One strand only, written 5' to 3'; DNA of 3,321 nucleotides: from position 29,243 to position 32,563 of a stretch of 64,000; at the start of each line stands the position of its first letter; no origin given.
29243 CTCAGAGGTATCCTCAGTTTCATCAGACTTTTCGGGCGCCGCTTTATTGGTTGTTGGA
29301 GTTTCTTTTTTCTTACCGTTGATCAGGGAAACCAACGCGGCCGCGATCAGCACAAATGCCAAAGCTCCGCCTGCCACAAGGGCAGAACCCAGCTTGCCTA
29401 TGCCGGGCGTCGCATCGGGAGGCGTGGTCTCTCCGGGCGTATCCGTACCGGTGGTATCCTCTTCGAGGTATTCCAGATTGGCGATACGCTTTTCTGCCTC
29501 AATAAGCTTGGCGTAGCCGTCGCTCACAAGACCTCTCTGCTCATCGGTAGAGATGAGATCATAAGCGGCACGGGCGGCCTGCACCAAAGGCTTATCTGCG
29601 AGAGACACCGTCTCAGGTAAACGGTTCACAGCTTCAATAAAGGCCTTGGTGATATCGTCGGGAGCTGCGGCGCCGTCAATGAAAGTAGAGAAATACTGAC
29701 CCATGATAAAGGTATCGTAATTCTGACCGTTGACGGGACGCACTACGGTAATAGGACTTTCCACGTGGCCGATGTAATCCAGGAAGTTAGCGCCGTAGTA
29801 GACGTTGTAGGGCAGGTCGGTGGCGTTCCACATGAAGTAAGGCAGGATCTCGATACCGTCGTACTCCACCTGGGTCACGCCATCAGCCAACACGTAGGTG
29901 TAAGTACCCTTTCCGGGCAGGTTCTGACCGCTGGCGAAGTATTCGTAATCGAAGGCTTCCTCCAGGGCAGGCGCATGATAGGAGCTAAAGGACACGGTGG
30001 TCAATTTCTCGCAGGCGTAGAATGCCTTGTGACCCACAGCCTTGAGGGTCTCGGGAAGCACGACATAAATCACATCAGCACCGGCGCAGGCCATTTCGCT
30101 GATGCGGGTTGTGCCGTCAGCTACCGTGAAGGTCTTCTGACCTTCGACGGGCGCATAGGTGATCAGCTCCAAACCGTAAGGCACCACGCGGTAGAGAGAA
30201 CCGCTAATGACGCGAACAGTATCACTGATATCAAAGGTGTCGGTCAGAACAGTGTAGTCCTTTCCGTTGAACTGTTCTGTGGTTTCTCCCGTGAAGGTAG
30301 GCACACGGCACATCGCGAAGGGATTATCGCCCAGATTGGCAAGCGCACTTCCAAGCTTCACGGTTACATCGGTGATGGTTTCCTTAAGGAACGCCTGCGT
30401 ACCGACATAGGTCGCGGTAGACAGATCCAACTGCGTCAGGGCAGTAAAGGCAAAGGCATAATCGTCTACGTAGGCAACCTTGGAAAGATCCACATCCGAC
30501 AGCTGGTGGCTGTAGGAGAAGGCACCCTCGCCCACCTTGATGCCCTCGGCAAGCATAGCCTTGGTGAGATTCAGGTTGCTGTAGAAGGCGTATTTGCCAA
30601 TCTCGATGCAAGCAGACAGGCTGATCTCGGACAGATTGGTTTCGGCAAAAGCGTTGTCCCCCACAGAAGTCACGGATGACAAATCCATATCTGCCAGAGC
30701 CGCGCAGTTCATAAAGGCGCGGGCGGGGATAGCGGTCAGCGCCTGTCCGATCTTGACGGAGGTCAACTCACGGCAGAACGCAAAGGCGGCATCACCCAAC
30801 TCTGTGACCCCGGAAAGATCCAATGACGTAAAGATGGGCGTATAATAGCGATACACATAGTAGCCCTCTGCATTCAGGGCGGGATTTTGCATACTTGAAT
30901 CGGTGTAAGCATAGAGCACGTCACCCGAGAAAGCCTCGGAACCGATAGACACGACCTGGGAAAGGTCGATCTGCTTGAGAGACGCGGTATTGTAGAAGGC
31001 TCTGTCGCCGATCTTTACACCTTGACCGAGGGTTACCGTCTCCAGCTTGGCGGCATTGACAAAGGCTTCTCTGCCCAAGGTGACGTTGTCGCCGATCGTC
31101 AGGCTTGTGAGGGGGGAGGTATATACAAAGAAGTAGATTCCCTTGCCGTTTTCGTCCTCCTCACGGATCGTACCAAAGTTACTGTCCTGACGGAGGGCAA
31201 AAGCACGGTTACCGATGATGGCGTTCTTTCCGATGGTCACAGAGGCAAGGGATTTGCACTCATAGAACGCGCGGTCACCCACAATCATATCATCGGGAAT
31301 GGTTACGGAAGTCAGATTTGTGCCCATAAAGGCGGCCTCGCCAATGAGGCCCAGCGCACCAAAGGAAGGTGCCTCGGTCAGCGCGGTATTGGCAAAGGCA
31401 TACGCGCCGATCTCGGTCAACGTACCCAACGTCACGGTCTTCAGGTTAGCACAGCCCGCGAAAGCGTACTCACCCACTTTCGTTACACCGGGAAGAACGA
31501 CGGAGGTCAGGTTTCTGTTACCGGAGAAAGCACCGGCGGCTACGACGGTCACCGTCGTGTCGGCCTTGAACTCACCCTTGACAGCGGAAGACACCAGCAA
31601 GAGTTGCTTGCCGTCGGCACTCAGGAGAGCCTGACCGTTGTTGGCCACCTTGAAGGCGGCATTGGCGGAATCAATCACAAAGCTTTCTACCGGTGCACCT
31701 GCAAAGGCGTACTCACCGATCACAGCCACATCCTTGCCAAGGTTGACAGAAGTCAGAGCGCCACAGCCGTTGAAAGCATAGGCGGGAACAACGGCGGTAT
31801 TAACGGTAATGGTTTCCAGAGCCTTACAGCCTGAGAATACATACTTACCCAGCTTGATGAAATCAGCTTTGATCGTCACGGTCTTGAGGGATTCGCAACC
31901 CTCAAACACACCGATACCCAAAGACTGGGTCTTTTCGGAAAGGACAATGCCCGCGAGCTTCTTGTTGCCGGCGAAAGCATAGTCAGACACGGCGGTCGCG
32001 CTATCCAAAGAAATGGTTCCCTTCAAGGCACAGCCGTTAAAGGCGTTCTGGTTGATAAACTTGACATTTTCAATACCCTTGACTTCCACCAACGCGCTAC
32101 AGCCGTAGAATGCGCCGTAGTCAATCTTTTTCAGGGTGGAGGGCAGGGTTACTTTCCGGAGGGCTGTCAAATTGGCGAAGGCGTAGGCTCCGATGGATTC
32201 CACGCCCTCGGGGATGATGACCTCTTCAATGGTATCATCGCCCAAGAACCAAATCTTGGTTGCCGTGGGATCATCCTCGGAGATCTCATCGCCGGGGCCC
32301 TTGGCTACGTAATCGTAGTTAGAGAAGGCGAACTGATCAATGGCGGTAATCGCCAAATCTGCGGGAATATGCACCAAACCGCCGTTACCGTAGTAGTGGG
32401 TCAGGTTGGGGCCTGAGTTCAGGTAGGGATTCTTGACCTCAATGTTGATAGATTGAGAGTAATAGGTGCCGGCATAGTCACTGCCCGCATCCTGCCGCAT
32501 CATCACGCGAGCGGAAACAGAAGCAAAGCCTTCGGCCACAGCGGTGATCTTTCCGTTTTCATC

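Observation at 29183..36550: Chimeric 2455-aa protein fuses a lactocepin/C5a-peptidase-like protease to an ~800-aa BspA-type LRR array, with a C-terminal TM anchor instead of LPXTG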

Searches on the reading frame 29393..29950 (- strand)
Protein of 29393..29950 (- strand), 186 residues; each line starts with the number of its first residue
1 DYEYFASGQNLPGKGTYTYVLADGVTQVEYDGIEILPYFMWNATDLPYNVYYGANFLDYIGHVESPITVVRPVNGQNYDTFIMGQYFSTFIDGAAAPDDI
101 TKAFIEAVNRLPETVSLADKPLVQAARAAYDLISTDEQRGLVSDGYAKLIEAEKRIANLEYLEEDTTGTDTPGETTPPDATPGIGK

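Call 45: search_protein_families(library=pfam, proteins=[window:29393-29950:-], max_evalue=5)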
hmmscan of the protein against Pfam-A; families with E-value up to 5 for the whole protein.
window:29393-29950:- (186 aa): 0 families
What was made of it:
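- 29453..29920 (-): C-terminal module (aa 2211-2366): low-confidence loop, small alpha/beta part and a helical hairpin ('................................'). No Pfam hit (call 45).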

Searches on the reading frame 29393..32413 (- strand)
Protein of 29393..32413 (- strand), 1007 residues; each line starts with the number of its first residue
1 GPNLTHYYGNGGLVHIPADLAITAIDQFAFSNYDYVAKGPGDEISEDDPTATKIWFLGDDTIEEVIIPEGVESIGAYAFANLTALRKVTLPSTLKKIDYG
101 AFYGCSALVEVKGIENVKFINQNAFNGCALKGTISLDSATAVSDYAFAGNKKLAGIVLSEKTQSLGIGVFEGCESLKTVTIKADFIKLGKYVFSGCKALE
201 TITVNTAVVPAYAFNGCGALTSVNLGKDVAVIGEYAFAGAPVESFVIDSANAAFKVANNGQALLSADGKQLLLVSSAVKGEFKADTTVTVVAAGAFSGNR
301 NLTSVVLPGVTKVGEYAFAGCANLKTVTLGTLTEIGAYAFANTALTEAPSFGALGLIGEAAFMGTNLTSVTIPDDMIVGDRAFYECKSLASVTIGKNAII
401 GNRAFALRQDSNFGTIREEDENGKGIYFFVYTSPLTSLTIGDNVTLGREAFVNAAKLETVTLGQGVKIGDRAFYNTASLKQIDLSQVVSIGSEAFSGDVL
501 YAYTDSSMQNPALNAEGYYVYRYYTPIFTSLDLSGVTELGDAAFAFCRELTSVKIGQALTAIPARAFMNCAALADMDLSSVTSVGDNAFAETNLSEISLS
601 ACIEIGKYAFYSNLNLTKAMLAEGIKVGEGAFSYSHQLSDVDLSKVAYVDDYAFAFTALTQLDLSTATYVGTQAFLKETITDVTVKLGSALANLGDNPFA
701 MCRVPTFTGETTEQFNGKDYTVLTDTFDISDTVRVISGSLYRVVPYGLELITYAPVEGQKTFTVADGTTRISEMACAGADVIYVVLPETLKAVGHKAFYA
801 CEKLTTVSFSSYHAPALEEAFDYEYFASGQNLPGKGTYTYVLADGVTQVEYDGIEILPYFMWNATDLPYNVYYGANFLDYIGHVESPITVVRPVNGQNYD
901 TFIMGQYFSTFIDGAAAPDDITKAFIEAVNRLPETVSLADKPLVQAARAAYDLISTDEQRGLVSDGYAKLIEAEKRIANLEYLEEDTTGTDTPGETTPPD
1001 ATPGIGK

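Call 39: predict_structure(alignment_id=A2)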
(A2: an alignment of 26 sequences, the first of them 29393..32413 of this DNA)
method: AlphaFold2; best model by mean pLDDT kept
length: 1007 residues; sequences in the alignment: 26
mean_pLDDT: 85.9   pTM: 0.68
mean pLDDT of the five models: 85.9, 85.3, 84.0, 83.9, 83.3
residues with pLDDT >= 90: 620; 70-90: 266; 50-70: 43; < 50: 78
segments of 3 or more residues with pLDDT < 50: 820-836, 852-885, 986-1007
pLDDT, mean of each block of 10 residues (from residue 1): 74 85 89 70 53 71 91 93 93 93 93 93 95 92 95 94 94 95 93 95 93 91 94 83 90 88 92 88 92 87 94 94 94 96 94 95 97 98 96 98 93 83 84 95 98 96 98 97 97 96 90 86 95 97 98 96 98 97 98 97 98 97 97 97 96 96 96 92 94 93 90 81 92 94 91 84 92 85 90 79 86 73 38 44 56 37 26 32 57 84 65 86 87 85 89 84 86 88 56 38 36
secondary structure, 60 per line:
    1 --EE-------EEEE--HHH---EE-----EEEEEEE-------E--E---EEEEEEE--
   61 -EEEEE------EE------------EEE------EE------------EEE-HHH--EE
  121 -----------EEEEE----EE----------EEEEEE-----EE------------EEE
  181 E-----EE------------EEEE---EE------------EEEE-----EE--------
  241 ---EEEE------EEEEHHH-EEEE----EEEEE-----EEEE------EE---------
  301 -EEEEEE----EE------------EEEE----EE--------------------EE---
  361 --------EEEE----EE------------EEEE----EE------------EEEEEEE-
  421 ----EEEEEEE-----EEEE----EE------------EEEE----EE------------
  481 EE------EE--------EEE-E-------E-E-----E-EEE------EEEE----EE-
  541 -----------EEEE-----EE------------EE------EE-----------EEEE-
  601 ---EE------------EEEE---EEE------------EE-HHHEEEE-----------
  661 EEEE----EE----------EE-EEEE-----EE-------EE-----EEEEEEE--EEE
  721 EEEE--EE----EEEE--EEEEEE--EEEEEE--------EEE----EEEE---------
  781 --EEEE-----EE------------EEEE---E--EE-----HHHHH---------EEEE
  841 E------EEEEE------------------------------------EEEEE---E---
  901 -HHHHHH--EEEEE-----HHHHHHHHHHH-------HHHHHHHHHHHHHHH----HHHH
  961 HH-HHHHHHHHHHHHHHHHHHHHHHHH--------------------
elements in order (helices of 4 or more, strands of 3 or more residues): E12-15 E31-37 E52-58 E62-66 E87-89 E110-112 E132-136 E153-158 E178-181 E201-204 E222-225 E244-247 E254-257 E262-265 E270-274 E280-283 E302-307 E326-329 E369-372 E391-394 E413-419 E425-431 E437-440 E459-462 E499-501 E521-523 E530-533 E552-555 E596-599 E618-621 E625-627 E646-649 E661-664 E684-687 E709-715 E718-724 E733-736 E739-744 E747-752 E761-763 E768-771 E783-786 E806-809 H823-827 E837-841 E848-852 E889-893 H902-907 E910-914 H920-930 H938-952 H957-962 H964-987
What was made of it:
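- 29921..32398 (-): BspA-type LRR_5 solenoid (aa ~1385-2210): ~25-29 canonical units plus insertions. AlphaFold2 pLDDT mostly above 90 (call 39).
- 29453..29920 (-): AlphaFold2 secondary structure (call 39).
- On BspA-type LRR (Pfam LRR_5) proteins: AlphaFold2 solenoid with pLDDT above 90 (call 39).
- Checked: AlphaFold2 gives one continuous solenoid with pLDDT mostly above 90 (call 39). Helical module at aa ~2299-2366 (call 39).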

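Call 42: fold_search(model_id=the predicted structure, library=pdb)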
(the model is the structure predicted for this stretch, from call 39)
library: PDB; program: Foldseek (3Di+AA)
matches with E <= 10: 309; with E <= 0.001: 81
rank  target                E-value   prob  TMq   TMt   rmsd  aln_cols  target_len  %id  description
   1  4fs7                  1.5e-10  1.00  0.24  0.57  10.3       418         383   22  Crystal structure of a leucine-rich repeat protein (BACOVA_04585) from Bacteroides ovatus ATCC 8483 at 1.19 A resolution (released 2012-09-19)
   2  4cp6                  1.7e-10  1.00  0.20  0.42  12.5       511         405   17  The Crystal structure of Pneumococcal vaccine antigen PcpA (released 2015-02-25)
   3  4h09_A                8.8e-10  1.00  0.14  0.27  13.2       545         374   16  Crystal structure of a leucine-rich repeat protein (EUBVEN_01088) from Eubacterium ventriosum ATCC 27560 at 2.50 A res (released 2012-10-10)
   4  4gt6                  9.5e-10  1.00  0.23  0.49   6.9       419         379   23  Crystal structure of a leucine rich cell surface protein (FAEPRAA2165_01021) from Faecalibacterium prausnitzii A2-165 at (released 2012-09-26)
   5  4h09_C                1.1e-09  1.00  0.14  0.27  13.6       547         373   16  Crystal structure of a leucine-rich repeat protein (EUBVEN_01088) from Eubacterium ventriosum ATCC 27560 at 2.50 A res (released 2012-10-10)
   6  4h09_E                2.1e-09  1.00  0.14  0.28  13.2       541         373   17  Crystal structure of a leucine-rich repeat protein (EUBVEN_01088) from Eubacterium ventriosum ATCC 27560 at 2.50 A res (released 2012-10-10)
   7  4h09_D                2.5e-09  1.00  0.14  0.28  13.1       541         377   16  Crystal structure of a leucine-rich repeat protein (EUBVEN_01088) from Eubacterium ventriosum ATCC 27560 at 2.50 A res (released 2012-10-10)
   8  4h09_B                5.0e-09  1.00  0.14  0.27  13.4       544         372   16  Crystal structure of a leucine-rich repeat protein (EUBVEN_01088) from Eubacterium ventriosum ATCC 27560 at 2.50 A res (released 2012-10-10)
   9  6nyr_A                6.7e-08  1.00  0.11  0.16  22.3       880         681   11  The crystal structure of CroV588 a novel circular LRR protein structure (released 2020-08-12)
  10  4fd0                  4.1e-07  1.00  0.15  0.37  14.4       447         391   14  Crystal structure of a putative cell surface protein (BACCAC_03700) from Bacteroides caccae ATCC 43185 at 2.07 A resolut (released 2012-07-25)
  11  4ufs_A                2.1e-06  1.00  0.13  0.22  19.3       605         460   13  Low resolution structure R-spondin-2 (Fu1Fu2) in complex with the ectodomains of LGR5 and ZNRF3 (released 2015-07-08)
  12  7tvg                  7.1e-06  1.00  0.11  0.19  18.5       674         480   10  Crystal Structure of SHOC2 to a resolution of 2.4 Angstrom (released 2022-05-04)
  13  4fdw                  7.5e-06  1.00  0.14  0.32  14.9       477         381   14  Crystal structure of a putative cell surface protein (BACOVA_01565) from Bacteroides ovatus ATCC 8483 at 2.05 A resoluti (released 2012-07-25)
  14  6mlx_A                7.5e-06  1.00  0.10  0.38  13.4       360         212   17  Crystal structure of T. pallidum Leucine Rich Repeat protein (TpLRR) (released 2019-07-17)
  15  4bsu_B                7.5e-06  1.00  0.12  0.22  20.5       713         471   13  Structure of the ectodomain of LGR5 in complex with R-spondin-1 (Fu1Fu2) in C2 crystal form (released 2013-06-26)
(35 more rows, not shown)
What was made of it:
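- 29921..32398 (-): Foldseek hits 4fs7, 4cp6, 4h09, 4gt6 (call 42).
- On BspA-type LRR (Pfam LRR_5) proteins: Foldseek hits 4fs7, 4cp6, 4h09 and 4gt6 (call 42).
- Closest known: BspA-type LRR_5 surface proteins. Same: Foldseek top hits (call 42).
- Checked: Its best structural matches are BspA-type LRR proteins 4fs7, PcpA 4cp6, 4h09 and 4gt6 (call 42).
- It matches PcpA and BspA-type surface proteins structurally (call 42).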
